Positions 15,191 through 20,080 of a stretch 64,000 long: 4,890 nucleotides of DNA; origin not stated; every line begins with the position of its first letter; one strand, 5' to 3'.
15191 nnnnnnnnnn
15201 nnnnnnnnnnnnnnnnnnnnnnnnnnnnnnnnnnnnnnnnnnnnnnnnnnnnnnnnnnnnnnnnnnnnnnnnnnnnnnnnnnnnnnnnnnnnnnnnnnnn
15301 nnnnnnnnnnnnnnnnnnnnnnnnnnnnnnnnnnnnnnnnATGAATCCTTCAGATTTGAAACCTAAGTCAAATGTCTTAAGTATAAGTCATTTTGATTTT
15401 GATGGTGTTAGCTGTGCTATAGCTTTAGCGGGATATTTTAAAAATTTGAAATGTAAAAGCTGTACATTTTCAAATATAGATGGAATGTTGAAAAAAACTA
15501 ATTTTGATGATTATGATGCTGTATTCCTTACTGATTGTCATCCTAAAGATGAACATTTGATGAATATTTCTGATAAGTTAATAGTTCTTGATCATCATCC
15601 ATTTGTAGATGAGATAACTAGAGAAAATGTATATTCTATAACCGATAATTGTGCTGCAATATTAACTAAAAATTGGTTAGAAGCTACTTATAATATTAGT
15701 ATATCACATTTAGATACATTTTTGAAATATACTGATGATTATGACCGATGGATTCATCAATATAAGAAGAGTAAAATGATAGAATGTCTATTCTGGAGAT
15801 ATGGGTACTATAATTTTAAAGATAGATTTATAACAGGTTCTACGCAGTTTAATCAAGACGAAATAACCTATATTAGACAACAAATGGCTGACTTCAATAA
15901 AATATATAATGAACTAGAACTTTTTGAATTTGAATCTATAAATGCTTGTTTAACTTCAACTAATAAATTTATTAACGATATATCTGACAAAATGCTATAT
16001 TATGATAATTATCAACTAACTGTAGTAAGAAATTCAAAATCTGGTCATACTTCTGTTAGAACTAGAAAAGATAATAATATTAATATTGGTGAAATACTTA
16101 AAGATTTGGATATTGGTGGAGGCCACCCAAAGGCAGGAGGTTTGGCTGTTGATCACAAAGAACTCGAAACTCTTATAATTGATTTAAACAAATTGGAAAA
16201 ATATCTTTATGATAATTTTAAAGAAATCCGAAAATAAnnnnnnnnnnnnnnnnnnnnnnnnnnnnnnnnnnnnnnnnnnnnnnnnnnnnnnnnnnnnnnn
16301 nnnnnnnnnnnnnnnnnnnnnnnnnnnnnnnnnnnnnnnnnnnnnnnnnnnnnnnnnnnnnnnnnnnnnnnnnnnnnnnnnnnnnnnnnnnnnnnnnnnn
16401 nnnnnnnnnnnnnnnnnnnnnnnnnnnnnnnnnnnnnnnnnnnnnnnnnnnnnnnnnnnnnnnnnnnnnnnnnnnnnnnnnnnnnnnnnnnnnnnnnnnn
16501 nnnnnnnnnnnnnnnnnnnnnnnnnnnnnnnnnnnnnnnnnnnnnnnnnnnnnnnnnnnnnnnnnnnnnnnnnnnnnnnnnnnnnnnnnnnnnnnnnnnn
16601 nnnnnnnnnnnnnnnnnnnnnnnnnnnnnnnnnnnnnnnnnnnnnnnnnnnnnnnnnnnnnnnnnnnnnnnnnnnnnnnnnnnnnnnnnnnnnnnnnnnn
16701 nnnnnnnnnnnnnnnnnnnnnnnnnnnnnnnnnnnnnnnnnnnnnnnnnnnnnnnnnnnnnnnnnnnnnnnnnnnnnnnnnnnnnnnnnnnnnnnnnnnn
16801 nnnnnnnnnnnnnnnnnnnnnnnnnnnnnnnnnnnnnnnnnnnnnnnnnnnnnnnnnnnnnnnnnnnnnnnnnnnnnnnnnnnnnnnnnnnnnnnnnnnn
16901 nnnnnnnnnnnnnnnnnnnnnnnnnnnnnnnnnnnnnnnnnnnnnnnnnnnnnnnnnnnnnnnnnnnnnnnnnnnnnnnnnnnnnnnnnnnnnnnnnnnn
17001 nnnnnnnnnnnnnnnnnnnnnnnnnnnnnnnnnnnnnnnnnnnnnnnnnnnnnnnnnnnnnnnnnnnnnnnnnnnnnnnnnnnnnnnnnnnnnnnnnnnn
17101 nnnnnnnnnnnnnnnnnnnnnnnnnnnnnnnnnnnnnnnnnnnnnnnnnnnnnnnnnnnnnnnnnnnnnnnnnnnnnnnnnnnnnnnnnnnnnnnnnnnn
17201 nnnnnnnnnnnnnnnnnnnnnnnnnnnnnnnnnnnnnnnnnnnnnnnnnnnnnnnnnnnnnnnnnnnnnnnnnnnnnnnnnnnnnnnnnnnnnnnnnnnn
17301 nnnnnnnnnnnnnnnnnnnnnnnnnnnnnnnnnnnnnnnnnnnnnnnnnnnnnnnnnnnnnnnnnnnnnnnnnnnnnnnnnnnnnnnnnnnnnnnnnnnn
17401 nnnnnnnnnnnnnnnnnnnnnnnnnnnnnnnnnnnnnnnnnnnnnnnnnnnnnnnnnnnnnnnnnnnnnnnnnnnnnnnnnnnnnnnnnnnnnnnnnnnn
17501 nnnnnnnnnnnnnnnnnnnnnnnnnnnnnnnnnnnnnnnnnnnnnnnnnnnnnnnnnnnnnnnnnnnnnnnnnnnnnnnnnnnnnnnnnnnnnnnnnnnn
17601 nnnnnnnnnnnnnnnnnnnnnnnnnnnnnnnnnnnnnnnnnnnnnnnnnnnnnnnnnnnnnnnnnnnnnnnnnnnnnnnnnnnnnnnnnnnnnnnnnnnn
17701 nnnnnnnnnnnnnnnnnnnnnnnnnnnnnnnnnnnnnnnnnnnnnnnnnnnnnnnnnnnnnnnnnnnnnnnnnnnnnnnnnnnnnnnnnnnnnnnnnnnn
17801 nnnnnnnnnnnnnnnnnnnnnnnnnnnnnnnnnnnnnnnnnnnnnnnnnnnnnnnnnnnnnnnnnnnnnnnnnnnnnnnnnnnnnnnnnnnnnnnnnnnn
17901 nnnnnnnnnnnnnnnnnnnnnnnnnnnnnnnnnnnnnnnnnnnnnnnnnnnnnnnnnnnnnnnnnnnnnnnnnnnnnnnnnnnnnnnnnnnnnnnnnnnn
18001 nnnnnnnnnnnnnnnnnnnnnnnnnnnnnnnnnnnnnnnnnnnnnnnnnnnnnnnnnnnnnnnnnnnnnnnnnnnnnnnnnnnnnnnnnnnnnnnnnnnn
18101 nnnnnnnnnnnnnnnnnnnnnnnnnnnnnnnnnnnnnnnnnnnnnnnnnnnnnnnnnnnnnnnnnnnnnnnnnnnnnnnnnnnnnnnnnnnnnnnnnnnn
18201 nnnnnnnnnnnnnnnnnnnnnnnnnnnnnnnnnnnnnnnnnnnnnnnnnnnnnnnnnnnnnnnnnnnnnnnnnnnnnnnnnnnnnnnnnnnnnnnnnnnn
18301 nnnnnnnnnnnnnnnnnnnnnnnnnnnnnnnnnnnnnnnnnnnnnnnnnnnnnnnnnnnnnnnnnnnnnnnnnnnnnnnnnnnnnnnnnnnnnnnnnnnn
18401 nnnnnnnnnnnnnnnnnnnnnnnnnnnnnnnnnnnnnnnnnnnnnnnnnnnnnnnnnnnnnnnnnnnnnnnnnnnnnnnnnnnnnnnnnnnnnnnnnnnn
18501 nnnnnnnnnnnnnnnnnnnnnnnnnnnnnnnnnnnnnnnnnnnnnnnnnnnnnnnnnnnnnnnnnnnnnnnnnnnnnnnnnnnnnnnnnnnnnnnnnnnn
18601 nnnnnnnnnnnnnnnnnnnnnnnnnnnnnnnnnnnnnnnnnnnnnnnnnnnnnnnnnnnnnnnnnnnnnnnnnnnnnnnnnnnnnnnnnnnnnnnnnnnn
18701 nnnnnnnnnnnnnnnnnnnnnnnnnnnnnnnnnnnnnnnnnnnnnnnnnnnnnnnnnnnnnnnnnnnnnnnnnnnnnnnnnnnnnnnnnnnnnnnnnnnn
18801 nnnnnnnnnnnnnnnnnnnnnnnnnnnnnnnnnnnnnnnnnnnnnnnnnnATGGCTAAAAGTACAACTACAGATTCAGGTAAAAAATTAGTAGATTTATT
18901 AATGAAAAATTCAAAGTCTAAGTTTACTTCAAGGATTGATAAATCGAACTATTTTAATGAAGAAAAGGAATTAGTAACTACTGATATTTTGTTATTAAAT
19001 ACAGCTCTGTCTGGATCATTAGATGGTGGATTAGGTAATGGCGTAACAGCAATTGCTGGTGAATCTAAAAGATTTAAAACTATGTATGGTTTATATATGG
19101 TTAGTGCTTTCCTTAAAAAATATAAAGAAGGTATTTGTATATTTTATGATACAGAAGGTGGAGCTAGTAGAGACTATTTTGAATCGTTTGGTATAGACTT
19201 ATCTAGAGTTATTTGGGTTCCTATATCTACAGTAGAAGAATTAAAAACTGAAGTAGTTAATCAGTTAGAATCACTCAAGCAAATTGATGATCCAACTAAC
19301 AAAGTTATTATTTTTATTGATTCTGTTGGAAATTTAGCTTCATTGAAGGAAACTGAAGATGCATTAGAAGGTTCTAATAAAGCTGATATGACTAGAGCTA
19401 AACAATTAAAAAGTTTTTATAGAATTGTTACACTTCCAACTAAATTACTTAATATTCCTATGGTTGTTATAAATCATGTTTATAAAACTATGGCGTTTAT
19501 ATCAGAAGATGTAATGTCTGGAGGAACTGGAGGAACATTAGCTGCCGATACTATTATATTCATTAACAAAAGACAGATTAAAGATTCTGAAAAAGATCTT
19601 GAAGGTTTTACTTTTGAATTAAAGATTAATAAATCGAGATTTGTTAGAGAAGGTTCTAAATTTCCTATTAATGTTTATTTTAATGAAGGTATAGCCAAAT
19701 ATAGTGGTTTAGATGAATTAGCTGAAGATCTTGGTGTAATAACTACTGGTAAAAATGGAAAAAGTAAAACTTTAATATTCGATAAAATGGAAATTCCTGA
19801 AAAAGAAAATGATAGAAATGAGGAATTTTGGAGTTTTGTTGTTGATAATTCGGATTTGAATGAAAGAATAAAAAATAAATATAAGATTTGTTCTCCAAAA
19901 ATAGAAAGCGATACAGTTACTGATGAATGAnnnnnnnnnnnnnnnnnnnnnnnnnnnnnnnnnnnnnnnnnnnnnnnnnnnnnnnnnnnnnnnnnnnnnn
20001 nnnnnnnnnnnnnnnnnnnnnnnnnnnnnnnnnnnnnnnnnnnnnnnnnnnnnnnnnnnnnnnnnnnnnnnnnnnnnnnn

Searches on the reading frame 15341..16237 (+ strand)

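Call 67: search_protein_families(library=pfam, proteins=[window:15341-16237:+], max_evalue=0.001)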
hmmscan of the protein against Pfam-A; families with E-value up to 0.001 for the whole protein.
window:15341-16237:+ (298 aa): 2 families
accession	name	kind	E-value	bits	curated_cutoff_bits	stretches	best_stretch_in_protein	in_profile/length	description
PF01368.27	DHH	-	8.1e-07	29.8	28.1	1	12-105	2-92/125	DHH family, N-terminal domain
PF02272.25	DHHA1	-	1.6e-05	25.7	25.9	1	221-279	28-93/102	DHHA1 domain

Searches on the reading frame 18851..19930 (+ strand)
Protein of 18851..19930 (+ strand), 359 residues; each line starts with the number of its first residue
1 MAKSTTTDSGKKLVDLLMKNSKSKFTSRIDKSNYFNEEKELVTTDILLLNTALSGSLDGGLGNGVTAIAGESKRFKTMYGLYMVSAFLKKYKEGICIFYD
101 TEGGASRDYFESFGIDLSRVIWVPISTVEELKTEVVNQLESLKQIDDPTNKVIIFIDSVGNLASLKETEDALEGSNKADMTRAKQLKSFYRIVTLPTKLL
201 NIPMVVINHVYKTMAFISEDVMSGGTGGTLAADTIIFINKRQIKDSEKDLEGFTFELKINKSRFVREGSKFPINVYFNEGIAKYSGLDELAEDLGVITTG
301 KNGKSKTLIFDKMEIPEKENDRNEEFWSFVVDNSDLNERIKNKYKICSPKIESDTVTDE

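Call 67: search_protein_families(library=pfam, proteins=[window:18851-19930:+], max_evalue=0.001)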
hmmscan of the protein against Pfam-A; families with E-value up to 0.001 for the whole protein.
window:18851-19930:+ (359 aa): 1 family
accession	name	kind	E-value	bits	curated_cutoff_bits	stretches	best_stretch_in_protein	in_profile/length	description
PF00154.27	RecA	-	2.4e-07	30.9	27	1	38-281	29-261/262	recA bacterial DNA recombination protein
